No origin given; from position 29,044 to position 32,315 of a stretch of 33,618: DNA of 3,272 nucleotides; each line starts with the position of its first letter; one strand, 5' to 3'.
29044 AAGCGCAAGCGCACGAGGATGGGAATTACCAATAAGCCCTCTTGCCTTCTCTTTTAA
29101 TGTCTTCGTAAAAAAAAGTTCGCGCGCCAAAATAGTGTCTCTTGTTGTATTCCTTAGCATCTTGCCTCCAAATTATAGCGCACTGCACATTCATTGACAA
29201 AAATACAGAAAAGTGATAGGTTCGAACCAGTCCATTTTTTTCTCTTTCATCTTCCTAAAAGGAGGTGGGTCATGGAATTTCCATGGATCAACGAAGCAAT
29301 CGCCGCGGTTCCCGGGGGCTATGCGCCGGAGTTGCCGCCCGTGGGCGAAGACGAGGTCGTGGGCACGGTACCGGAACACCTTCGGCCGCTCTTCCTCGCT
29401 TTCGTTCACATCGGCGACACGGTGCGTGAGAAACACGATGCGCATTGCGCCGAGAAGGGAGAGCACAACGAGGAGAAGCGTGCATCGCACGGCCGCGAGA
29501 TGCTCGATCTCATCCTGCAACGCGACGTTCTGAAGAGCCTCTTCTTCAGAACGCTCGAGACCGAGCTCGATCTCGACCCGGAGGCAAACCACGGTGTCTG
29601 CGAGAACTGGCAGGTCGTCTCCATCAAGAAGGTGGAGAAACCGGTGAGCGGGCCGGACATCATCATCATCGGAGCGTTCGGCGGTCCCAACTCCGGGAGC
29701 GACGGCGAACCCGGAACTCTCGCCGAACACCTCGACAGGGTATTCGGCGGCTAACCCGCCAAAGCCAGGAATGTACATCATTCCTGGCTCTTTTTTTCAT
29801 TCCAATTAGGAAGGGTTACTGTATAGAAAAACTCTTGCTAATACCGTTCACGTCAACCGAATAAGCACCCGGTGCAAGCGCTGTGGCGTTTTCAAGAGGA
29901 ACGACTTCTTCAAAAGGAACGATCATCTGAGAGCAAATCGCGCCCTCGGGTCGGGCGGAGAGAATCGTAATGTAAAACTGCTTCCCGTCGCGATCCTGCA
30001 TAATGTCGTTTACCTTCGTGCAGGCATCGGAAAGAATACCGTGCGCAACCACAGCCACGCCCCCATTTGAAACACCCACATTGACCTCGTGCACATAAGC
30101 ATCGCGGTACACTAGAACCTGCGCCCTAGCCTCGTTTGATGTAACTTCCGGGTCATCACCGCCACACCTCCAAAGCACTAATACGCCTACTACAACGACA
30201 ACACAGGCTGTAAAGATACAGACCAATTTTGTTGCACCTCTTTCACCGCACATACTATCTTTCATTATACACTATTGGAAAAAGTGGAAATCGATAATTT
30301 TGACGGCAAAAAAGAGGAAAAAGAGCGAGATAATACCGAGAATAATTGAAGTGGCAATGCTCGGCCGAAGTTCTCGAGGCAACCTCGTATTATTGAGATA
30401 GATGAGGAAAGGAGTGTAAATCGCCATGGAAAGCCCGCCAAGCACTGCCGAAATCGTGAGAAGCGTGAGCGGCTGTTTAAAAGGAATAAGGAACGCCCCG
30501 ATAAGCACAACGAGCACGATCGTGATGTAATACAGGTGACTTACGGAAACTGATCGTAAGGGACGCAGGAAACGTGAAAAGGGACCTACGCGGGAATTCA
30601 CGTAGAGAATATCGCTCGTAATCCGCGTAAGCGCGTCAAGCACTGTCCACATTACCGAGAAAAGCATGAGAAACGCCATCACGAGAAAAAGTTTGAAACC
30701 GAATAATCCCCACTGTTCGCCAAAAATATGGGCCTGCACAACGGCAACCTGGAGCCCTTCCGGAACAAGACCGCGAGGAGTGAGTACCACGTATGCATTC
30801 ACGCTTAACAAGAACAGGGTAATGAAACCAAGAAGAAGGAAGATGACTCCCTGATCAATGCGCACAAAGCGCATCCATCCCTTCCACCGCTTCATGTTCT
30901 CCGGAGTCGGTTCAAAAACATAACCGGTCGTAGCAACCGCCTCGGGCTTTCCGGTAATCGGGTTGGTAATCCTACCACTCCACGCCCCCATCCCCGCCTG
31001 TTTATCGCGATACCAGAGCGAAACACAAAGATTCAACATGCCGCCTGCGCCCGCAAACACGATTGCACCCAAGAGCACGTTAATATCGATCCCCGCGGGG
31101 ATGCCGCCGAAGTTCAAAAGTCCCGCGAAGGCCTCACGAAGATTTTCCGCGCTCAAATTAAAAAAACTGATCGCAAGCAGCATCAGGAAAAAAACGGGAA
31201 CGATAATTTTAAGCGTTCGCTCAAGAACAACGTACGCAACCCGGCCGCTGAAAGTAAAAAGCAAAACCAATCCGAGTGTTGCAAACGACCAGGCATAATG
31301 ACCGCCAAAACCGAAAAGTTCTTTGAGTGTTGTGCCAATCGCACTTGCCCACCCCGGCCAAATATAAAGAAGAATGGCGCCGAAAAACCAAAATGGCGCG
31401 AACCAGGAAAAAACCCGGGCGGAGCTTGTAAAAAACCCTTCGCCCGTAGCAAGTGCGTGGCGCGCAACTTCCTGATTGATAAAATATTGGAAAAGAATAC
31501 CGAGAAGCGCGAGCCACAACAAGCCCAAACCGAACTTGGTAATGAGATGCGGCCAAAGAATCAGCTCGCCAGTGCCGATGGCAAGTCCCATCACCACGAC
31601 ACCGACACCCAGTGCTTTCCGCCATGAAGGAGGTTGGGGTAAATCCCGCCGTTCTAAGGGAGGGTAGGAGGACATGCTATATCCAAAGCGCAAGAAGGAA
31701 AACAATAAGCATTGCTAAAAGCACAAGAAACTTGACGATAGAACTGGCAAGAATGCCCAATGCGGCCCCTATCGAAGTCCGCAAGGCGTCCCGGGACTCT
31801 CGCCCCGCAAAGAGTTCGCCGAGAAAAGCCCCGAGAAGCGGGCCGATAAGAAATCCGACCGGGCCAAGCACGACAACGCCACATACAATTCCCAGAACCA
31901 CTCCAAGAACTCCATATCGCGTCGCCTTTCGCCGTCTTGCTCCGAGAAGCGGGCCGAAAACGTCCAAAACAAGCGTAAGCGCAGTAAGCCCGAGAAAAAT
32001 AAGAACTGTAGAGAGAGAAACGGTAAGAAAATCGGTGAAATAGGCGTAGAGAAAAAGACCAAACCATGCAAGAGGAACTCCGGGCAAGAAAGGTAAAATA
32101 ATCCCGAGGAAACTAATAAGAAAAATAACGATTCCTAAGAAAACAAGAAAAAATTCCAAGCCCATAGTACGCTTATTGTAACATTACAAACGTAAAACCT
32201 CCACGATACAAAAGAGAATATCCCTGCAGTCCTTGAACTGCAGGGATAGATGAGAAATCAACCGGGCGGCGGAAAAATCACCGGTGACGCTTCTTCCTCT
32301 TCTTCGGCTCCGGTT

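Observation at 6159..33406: Two gene populations: dispersed GC-rich, Shine-Dalgarno-led, self-contained cassettes inside an SD-poor genome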

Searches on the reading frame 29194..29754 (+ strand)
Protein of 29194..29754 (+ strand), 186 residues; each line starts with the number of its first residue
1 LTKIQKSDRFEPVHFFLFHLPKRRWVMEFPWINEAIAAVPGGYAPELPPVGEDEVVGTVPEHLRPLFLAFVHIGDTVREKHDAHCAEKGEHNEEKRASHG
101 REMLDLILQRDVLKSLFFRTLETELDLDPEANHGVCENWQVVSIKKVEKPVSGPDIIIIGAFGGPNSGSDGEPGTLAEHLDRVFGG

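Call 8: search_protein_families(library=pfam, proteins=[window:29194-29754:+], max_evalue=0.01)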
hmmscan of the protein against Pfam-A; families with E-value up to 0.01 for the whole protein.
window:29194-29754:+ (186 aa): 0 families

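Call 51: search_protein_families(library=phrogs, proteins=[window:29272-29754:+], max_evalue=0.1)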
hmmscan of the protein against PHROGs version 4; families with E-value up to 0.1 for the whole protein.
window:29272-29754:+ (160 aa): 0 families

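Call 52: search_protein_families(library=padloc, proteins=[window:29272-29754:+], max_evalue=0.1)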
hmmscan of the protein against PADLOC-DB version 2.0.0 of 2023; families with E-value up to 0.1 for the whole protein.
window:29272-29754:+ (160 aa): 0 families

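Call 53: search_protein_families(library=ncbifam, proteins=[window:29272-29754:+], max_evalue=0.1)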
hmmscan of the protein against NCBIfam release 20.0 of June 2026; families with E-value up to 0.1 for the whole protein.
window:29272-29754:+ (160 aa): 0 families

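Call 56: find_homologous_proteins(query=window:29272-29754:+, max_evalue=0.01)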
Query window:29272-29754:+ (160 aa): 3 proteins with E <= 0.01 among 69 candidates.
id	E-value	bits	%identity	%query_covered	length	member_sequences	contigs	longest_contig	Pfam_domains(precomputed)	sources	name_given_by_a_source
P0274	3.3e-104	364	100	100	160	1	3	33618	-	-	-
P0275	1.7e-64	235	68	98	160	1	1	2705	-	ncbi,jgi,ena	-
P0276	4.0e-46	175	57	99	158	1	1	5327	-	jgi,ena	-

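Call 57: find_encoding_contigs(protein=P0275, flank=10000, max_places=3)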
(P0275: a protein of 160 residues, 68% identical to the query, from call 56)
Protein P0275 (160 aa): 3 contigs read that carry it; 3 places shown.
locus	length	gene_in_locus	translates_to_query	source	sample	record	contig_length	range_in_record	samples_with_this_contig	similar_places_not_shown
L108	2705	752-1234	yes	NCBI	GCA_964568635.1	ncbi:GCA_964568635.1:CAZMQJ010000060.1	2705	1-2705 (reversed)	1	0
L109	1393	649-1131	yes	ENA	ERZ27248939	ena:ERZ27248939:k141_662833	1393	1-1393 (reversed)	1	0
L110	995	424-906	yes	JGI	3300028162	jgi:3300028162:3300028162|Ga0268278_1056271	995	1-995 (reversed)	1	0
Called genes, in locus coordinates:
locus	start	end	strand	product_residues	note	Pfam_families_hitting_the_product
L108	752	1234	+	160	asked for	-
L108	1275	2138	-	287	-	PF21088:MS_channel_1st, PF00924:MS_channel_2nd, PF21082:MS_channel_3rd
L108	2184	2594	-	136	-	PF27154:ORF11_beta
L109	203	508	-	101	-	PF02643:DUF192 (weak)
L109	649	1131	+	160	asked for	-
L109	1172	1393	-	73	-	?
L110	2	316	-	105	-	?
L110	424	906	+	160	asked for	-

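Call 58: find_encoding_contigs(protein=P0276, flank=10000, max_places=3)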
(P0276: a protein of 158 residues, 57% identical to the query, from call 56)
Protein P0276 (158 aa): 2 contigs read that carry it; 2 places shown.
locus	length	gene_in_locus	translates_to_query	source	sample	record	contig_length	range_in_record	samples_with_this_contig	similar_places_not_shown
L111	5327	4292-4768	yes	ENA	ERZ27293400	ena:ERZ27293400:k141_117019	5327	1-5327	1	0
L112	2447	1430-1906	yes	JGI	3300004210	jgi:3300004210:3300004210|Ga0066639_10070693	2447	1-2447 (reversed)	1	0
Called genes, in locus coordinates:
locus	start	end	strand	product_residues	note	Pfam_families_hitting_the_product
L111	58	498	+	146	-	-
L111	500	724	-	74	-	-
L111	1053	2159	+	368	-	PF05697:Trigger_N, PF05698:Trigger_C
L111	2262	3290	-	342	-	PF02729:OTCace_N, PF00185:OTCace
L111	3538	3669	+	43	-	-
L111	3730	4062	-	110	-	PF02643:DUF192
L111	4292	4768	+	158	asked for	-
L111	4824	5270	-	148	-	PF27154:ORF11_beta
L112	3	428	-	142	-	?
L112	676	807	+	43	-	-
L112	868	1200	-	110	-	PF02643:DUF192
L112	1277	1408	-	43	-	-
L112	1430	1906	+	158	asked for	-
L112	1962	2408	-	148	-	PF27154:ORF11_beta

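Call 71: find_related_loci(query=A3, collection=viral_contigs, flank=5000)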
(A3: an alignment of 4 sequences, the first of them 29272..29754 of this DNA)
Query A3 (160 aa) in viral_contigs; peptide patterns used: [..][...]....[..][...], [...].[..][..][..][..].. (x = any residue, [..] = any of these).
18 stretches matched a pattern, but none encodes a relative of the query by tblastn (E <= 1e-3).

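Call 80: predict_structure(alignment_id=A4)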
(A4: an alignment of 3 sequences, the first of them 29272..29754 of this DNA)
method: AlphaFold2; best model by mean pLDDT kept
length: 160 residues; sequences in the alignment: 3
mean_pLDDT: 69.6   pTM: 0.67
mean pLDDT of the five models: 69.6, 56.8, 56.5, 56.4, 55.8
residues with pLDDT >= 90: 17; 70-90: 91; 50-70: 11; < 50: 41
segments of 3 or more residues with pLDDT < 50: 121-160
pLDDT, mean of each block of 10 residues (from residue 1): 74 88 81 91 88 78 68 79 83 86 78 80 34 33 33 39
secondary structure, 60 per line:
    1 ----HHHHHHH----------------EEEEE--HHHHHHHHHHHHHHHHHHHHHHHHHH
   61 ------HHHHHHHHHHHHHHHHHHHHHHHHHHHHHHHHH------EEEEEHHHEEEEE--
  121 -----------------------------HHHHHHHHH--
elements in order: H5-11 E28-32 H35-60 H67-99 E106-110 E114-118 H150-158

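Call 84: fold_search(model_id=the predicted structure, library=pdb)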
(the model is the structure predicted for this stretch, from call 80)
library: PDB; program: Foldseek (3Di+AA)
matches with E <= 10: 66; with E <= 0.001: 0
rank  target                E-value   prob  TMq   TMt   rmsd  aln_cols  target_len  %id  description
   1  8wt9_B                1.8e+00  0.28  0.32  0.18  12.5        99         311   16  Cryo-EM structure of the IS621 recombinase in complex with bridge RNA, donor DNA, and target DNA in the post-strand ex (released 2024-06-26)
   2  8wt6_B                2.0e+00  0.25  0.32  0.17  12.5        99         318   16  Cryo-EM structure of the IS621 recombinase in complex with bridge RNA, donor DNA, and target DNA in the pre-strand exc (released 2024-06-26)
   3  9t56_D                2.1e+00  0.25  0.32  0.18  12.2        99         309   17  Cryo-EM structure of ISCro4-DBL-TBL-tDNA-dDNA synaptic complex (released 2026-02-18)
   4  2o26_A                2.1e+00  0.09  0.22  0.24   9.2        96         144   14  Structure of a class III RTK signaling assembly (released 2007-03-13)
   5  8wt9_D                2.3e+00  0.30  0.32  0.18   8.3        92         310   17  Cryo-EM structure of the IS621 recombinase in complex with bridge RNA, donor DNA, and target DNA in the post-strand ex (released 2024-06-26)
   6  8eki_A                2.3e+00  0.13  0.26  0.25   5.9        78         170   12  CryoEM structure of the Dsl1 complex bound to SNAREs Sec20 and Use1 (released 2023-10-04)
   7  8dfm_C                2.6e+00  0.04  0.18  0.22  10.4       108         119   11  Ectodomain of full-length wild-type KIT-SCF dimers (released 2023-03-29)
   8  8wt6_C                2.7e+00  0.25  0.32  0.18   8.4        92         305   17  Cryo-EM structure of the IS621 recombinase in complex with bridge RNA, donor DNA, and target DNA in the pre-strand exc (released 2024-06-26)
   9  8wt6_A                3.1e+00  0.21  0.32  0.18   8.4        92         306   17  Cryo-EM structure of the IS621 recombinase in complex with bridge RNA, donor DNA, and target DNA in the pre-strand exc (released 2024-06-26)
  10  8wt6_D                3.3e+00  0.21  0.32  0.17   8.4        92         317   17  Cryo-EM structure of the IS621 recombinase in complex with bridge RNA, donor DNA, and target DNA in the pre-strand exc (released 2024-06-26)
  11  8dfp_C                3.3e+00  0.04  0.18  0.22  10.6       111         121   11  Ectodomain of full-length KIT(DupA502,Y503)-SCF dimers (released 2023-03-29)
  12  7s5k_B                3.5e+00  0.35  0.34  0.75   2.5        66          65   15  M. xanthus ferritin-like protein EncB (released 2022-02-02)
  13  8cok_B                3.7e+00  0.08  0.22  0.30   5.6        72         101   17  Structural analysis of ING3 protein and its binding to histone H3 (released 2023-05-17)
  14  8wt9_A                4.0e+00  0.18  0.32  0.17   8.4        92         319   17  Cryo-EM structure of the IS621 recombinase in complex with bridge RNA, donor DNA, and target DNA in the post-strand ex (released 2024-06-26)
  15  9la9_A                4.0e+00  0.06  0.22  0.06   7.7        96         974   19  Munc13-4-Rab27a complex with GppNHp (released 2025-10-01)
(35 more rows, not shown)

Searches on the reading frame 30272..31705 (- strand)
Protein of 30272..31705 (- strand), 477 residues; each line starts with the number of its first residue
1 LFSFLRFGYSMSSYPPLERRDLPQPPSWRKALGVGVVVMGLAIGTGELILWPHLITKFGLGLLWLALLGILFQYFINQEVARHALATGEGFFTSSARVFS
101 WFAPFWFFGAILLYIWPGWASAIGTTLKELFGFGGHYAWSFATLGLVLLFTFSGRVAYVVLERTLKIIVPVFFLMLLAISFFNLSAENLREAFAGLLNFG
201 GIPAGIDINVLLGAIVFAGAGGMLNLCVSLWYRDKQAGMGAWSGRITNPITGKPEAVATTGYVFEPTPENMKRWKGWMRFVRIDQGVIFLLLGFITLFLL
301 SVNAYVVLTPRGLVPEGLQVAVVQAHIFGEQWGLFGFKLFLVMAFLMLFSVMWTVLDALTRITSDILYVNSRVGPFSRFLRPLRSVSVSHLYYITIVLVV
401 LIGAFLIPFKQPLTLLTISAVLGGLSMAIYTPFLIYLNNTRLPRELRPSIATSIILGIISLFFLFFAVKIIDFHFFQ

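Call 8: search_protein_families(library=pfam, proteins=[window:30272-31705:-], max_evalue=0.01)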
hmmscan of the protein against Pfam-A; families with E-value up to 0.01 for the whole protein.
window:30272-31705:- (477 aa): 0 families

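Call 39: find_homologous_proteins(query=window:30272-31675:-, max_evalue=1e-20)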
Query window:30272-31675:- (467 aa): 625 proteins with E <= 1e-20 among 8000 candidates; the best 120 are listed.
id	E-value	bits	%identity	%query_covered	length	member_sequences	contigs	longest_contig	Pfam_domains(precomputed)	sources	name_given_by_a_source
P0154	0.0e+0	1023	100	100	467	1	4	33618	-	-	-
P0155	4.9e-241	819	79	100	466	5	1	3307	-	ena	-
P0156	1.4e-229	781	76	100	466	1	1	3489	-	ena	-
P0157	2.0e-227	774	76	100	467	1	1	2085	-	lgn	-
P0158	2.9e-226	770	76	99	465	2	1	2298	-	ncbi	-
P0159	7.9e-225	765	74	99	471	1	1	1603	-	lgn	-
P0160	1.4e-224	765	72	100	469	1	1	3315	-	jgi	-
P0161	5.2e-224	763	73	100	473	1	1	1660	PF01566.26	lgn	-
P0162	9.1e-224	762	72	100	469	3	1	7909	PF01566.26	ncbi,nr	ncbi:Nramp family divalent metal transporter [Patescibacteria group bacterium]|nr:Nramp family dival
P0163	1.9e-223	761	73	100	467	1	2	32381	-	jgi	jgi:hypothetical protein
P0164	2.0e-223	761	72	100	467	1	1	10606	PF01566.26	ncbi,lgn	-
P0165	2.9e-223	760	72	100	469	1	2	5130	-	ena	-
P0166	4.6e-223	760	73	100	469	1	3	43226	-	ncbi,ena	-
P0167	7.6e-223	759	73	100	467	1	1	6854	-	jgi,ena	-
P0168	8.3e-223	759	72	99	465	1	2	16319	-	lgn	-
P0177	7.0e-221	752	74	99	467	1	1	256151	-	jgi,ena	-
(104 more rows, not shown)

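Call 40: find_encoding_contigs(protein=P0177, flank=10000, max_places=2)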
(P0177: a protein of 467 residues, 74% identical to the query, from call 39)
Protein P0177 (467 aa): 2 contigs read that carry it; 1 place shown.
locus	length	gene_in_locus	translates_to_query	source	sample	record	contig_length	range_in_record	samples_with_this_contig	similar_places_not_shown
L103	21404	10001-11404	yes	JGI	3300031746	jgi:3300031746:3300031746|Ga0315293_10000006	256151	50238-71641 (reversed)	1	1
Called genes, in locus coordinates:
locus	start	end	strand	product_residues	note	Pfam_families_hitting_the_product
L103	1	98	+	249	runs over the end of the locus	PF08843:AbiEii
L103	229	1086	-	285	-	PF25145:NfeD1b_N, PF01343:Peptidase_S49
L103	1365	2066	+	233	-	PF05401:NodS (faint), PF13489:Methyltransf_23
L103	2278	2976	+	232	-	PF20582:UPF0758_N, PF04002:RadC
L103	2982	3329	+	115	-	PF12643:MazG-like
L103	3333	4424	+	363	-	-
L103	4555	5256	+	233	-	-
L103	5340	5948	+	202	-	PF01936:NYN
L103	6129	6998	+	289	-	PF04471:Mrr_cat, PF13156:Mrr_cat_2 (weak), PF22722:NA-iREase1 (weak)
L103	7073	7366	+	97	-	PF11950:DUF3467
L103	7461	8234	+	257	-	PF04480:DUF559 (weak), PF18741:MTES_1575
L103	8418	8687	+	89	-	PF25212:HVO_A0114 (weak), PF01022:HTH_5 (weak), PF01047:MarR (faint), PF13412:HTH_24 (weak)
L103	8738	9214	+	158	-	PF03073:TspO_MBR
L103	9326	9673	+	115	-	-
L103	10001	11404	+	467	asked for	-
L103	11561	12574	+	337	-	PF13354:Beta-lactamase2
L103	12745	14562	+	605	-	PF13304:AAA_21 (faint), PF00005:ABC_tran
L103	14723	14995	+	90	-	PF02583:Trns_repr_metal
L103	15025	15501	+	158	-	PF07610:DUF1573, PF22544:HYDIN_VesB_CFA65-like_Ig (weak)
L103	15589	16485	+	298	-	-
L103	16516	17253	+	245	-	PF02683:DsbD_TM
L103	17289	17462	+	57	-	-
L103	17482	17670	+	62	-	-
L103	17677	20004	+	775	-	PF00403:HMA, PF00122:E1-E2_ATPase, PF00702:Hydrolase, PF08282:Hydrolase_3 (faint)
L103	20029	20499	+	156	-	-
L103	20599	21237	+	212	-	-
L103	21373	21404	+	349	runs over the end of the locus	PF13428:TPR_14 (faint), PF14559:TPR_19 (faint), PF13431:TPR_17 (faint), PF07719:TPR_2 (faint), PF13424:TPR_12 (weak), PF13414:TPR_11 (weak), PF13432:TPR_16 (weak), PF00515:TPR_1 (weak), +1 more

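Call 41: find_encoding_contigs(protein=P0163, flank=10000, max_places=2)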
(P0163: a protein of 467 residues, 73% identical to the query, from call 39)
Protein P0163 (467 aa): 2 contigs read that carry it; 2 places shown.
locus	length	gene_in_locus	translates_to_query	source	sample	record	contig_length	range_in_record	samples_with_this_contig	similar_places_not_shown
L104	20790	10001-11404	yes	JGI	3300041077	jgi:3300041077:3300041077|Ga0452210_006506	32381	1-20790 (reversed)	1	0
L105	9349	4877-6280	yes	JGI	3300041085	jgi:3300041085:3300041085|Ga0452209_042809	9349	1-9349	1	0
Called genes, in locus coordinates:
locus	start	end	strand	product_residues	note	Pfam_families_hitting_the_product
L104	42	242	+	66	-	PF00313:CSD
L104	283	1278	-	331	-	PF01551:Peptidase_M23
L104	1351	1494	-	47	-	PF23477:zf_Tbcl_2 (weak)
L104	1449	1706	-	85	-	-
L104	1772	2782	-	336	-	PF01699:Na_Ca_ex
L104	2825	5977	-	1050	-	PF00873:ACR_tran, PF02355:SecD_SecF_C (faint), PF03176:MMPL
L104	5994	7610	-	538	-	PF25917:BSH_RND, PF25973:BSH_CzcB (faint)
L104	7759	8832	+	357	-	PF09394:Inhibitor_I42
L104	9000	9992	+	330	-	PF01180:DHO_dh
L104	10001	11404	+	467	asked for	-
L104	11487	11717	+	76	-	-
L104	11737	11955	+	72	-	-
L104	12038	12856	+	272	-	PF13462:Thioredoxin_4, PF01323:DSBA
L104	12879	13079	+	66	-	PF04024:PspC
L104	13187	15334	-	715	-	PF17803:Cadherin_4 (faint), PF17892:Cadherin_5 (faint), PF17963:Big_9 (faint), PF05345:He_PIG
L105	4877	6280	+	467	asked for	-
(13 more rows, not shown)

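Call 42: find_encoding_contigs(protein=P0166, flank=10000, max_places=2)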
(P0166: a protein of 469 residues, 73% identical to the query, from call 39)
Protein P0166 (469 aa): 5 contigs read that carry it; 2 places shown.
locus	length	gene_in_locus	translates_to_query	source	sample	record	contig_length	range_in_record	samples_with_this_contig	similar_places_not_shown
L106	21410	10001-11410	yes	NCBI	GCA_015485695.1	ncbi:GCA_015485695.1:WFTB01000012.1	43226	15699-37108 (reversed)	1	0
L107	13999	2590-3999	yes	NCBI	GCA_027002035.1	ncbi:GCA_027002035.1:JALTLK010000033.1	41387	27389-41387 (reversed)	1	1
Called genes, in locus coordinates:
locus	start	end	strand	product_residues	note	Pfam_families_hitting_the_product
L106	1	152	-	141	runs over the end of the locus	PF00293:NUDIX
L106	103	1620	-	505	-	PF01408:GFO_IDH_MocA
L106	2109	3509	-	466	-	PF04326:SLFN_AlbA_2 (weak)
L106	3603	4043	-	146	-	-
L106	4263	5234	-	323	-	PF00565:SNase, PF05901:Excalibur (faint)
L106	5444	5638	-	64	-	PF12728:HTH_17, PF13411:MerR_1, PF00376:MerR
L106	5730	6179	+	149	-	-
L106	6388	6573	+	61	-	-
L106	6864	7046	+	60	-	-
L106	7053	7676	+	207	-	-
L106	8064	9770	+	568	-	PF00239:Resolvase, PF07508:Recombinase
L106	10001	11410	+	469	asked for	-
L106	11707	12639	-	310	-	-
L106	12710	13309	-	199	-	PF01458:SUFBD_core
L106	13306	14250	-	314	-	-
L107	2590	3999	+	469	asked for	-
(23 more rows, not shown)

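Call 47: search_protein_families(library=pfam, proteins=[L103:9326-9673:+, L103:20599-21237:+], max_evalue=0.001)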
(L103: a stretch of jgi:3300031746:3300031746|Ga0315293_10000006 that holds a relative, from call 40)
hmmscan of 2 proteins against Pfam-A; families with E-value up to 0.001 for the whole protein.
L103:9326-9673:+ (115 aa): 0 families

L103:20599-21237:+ (212 aa): 0 families

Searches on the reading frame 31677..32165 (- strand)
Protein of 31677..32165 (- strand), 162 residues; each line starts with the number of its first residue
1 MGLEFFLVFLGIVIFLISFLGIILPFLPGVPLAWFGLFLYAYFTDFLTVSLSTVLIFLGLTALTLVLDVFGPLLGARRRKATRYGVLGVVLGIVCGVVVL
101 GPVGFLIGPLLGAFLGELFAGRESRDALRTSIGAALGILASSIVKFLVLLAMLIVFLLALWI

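Call 8: search_protein_families(library=pfam, proteins=[window:31677-32165:-], max_evalue=0.01)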
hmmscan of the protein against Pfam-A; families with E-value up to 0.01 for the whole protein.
window:31677-32165:- (162 aa): 3 families
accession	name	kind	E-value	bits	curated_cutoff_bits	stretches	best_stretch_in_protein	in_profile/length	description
PF04306.18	DUF456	-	1.3e-32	113.4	29.4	1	23-159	1-138/139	Protein of unknown function (DUF456)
PF13488.11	Gly-zipper_Omp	-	0.0051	17.1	25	1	85-121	3-40/46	Glycine zipper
PF13441.11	Gly-zipper_YMGG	-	0.0064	16.6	28.9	0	81-118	3-41/45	YMGG-like Gly-zipper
